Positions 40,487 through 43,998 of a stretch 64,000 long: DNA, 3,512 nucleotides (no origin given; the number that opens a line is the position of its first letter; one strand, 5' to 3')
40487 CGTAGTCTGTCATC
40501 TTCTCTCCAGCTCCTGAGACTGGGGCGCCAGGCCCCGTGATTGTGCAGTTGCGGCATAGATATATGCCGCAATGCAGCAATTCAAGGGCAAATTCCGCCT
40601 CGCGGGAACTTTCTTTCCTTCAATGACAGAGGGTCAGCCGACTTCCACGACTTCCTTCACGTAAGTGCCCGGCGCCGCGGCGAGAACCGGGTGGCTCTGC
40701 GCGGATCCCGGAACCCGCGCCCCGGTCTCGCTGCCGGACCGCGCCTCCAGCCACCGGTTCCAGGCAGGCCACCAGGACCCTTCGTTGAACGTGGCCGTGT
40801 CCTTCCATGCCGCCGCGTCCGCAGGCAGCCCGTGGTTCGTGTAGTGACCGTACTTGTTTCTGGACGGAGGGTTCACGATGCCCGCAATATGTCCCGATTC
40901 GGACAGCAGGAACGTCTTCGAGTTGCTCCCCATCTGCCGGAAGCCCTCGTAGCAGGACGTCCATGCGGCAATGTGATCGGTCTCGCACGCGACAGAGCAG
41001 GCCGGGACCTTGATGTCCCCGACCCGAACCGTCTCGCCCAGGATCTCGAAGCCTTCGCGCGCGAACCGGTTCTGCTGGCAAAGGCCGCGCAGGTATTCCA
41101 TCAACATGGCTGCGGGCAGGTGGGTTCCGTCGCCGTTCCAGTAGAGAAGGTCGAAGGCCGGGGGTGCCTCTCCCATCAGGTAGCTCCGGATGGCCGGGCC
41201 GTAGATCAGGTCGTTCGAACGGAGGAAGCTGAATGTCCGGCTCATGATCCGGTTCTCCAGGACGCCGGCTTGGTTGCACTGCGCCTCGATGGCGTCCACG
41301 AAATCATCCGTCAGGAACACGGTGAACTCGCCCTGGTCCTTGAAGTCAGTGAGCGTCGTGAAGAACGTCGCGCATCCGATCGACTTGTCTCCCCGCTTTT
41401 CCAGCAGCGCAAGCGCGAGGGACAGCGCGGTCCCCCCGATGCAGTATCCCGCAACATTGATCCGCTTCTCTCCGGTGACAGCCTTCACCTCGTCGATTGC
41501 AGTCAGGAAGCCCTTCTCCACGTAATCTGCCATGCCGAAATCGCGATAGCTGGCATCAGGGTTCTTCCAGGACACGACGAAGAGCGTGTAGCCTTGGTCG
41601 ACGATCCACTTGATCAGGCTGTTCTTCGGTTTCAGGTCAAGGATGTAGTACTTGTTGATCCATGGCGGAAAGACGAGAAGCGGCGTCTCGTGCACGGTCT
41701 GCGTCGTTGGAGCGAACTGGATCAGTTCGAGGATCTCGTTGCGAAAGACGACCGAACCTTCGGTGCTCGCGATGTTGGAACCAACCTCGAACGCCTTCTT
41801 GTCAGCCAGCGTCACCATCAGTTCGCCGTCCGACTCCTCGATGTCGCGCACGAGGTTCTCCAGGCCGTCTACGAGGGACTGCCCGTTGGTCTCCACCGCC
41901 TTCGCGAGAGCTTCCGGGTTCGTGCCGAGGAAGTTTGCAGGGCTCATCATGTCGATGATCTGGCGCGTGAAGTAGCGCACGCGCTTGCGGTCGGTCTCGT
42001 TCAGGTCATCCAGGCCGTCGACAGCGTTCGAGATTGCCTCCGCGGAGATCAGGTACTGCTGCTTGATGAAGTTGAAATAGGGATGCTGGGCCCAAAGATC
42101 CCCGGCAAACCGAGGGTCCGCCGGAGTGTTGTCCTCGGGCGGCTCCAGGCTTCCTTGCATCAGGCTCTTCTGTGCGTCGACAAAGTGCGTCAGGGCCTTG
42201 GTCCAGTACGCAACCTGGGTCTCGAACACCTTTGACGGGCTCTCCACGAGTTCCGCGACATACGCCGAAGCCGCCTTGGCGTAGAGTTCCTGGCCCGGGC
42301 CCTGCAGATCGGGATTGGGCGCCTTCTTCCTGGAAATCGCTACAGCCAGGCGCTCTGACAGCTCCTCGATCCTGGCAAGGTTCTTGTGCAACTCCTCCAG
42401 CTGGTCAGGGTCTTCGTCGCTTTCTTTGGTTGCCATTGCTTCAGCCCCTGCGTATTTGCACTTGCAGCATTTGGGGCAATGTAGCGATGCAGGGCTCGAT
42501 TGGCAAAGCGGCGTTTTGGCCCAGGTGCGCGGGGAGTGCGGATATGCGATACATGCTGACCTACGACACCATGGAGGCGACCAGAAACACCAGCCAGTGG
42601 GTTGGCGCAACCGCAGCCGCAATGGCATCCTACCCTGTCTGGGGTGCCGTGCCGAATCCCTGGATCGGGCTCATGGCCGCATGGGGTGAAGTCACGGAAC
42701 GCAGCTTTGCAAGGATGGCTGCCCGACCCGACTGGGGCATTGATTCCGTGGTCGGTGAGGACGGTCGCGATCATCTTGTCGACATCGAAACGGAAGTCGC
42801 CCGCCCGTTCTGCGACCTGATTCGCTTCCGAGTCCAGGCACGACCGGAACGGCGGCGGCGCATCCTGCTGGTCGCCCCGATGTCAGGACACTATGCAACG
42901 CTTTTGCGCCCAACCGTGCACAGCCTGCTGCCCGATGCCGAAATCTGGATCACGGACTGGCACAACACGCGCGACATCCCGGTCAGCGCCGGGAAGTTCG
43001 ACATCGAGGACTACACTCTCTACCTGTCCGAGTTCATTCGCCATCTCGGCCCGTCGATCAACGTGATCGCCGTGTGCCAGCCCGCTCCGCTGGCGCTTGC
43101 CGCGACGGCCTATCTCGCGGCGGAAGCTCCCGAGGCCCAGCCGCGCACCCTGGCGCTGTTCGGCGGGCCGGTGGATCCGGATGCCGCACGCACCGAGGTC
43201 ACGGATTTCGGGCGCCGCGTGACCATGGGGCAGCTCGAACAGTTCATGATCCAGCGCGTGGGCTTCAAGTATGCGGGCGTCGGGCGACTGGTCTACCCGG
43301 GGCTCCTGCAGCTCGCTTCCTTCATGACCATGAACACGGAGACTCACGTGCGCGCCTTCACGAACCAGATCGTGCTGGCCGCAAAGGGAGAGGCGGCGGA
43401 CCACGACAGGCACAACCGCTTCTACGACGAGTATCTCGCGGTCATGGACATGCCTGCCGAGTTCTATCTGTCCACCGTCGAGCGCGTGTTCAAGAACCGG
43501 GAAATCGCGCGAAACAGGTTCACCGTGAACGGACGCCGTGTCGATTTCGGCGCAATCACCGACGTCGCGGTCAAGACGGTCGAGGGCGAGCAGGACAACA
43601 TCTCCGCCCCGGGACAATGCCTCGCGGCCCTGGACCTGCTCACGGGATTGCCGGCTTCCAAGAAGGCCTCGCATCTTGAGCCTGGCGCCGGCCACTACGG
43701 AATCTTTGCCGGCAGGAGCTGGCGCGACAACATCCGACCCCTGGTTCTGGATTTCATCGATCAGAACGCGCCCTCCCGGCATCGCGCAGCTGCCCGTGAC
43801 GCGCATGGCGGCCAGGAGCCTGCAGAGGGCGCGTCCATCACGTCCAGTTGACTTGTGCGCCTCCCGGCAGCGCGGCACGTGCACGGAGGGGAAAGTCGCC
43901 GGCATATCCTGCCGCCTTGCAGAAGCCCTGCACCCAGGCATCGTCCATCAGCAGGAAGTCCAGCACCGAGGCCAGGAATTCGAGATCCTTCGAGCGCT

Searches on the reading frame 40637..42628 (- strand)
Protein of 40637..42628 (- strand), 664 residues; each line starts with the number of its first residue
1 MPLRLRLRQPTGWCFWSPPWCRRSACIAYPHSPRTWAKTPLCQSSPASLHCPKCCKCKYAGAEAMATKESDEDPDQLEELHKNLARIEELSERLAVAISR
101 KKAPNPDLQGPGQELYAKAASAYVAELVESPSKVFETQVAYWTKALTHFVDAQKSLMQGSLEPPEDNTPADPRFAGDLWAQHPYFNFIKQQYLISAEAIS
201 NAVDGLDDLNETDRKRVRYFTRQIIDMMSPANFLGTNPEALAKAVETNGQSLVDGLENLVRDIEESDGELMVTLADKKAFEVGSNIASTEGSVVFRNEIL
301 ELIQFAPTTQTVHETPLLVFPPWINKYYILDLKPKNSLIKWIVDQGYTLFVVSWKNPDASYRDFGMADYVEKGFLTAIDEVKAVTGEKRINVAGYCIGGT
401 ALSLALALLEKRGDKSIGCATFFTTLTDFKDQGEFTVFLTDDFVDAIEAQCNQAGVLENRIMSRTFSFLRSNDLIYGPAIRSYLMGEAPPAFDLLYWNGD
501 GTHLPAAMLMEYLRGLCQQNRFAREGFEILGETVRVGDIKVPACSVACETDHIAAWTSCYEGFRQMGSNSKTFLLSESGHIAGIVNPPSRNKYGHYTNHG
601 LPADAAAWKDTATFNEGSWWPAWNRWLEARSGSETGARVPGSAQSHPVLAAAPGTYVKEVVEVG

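Call 42: search_protein_families(library=pfam, proteins=[window:40637-42628:-], max_evalue=0.001)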
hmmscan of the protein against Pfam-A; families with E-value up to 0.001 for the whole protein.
window:40637-42628:- (664 aa): 2 families
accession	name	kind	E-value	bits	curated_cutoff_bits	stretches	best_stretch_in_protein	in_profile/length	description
PF07167.19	PhaC_N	-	4.2e-73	245.1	23.7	1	171-342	2-173/173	Poly-beta-hydroxybutyrate polymerase (PhaC) N-terminus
PF00561.26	Abhydrolase_1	-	2.3e-05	24.6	25.8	1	344-587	25-245/245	alpha/beta hydrolase fold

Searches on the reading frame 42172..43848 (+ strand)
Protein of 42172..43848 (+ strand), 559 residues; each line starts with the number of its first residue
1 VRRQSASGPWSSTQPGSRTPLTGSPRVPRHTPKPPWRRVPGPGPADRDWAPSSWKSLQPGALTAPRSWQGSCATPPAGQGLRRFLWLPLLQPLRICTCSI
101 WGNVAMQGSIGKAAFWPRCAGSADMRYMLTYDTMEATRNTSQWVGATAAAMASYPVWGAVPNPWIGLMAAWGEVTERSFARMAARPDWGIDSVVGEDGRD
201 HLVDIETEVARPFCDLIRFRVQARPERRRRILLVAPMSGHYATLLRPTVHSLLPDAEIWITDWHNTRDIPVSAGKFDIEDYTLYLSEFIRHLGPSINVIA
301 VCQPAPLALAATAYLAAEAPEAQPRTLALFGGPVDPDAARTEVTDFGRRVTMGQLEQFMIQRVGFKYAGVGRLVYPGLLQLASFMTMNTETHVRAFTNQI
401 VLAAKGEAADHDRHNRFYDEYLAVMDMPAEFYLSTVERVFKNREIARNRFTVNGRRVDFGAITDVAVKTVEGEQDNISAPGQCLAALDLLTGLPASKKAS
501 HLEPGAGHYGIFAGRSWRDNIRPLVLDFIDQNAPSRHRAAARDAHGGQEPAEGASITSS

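Call 42: search_protein_families(library=pfam, proteins=[window:42172-43848:+], max_evalue=0.001)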
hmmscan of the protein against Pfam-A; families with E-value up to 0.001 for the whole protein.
window:42172-43848:+ (559 aa): 1 family
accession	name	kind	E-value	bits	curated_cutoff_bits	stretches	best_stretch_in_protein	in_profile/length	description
PF06850.17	PHB_depo_C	-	1e-85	286.8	27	1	331-532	1-202/203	PHB de-polymerase C-terminus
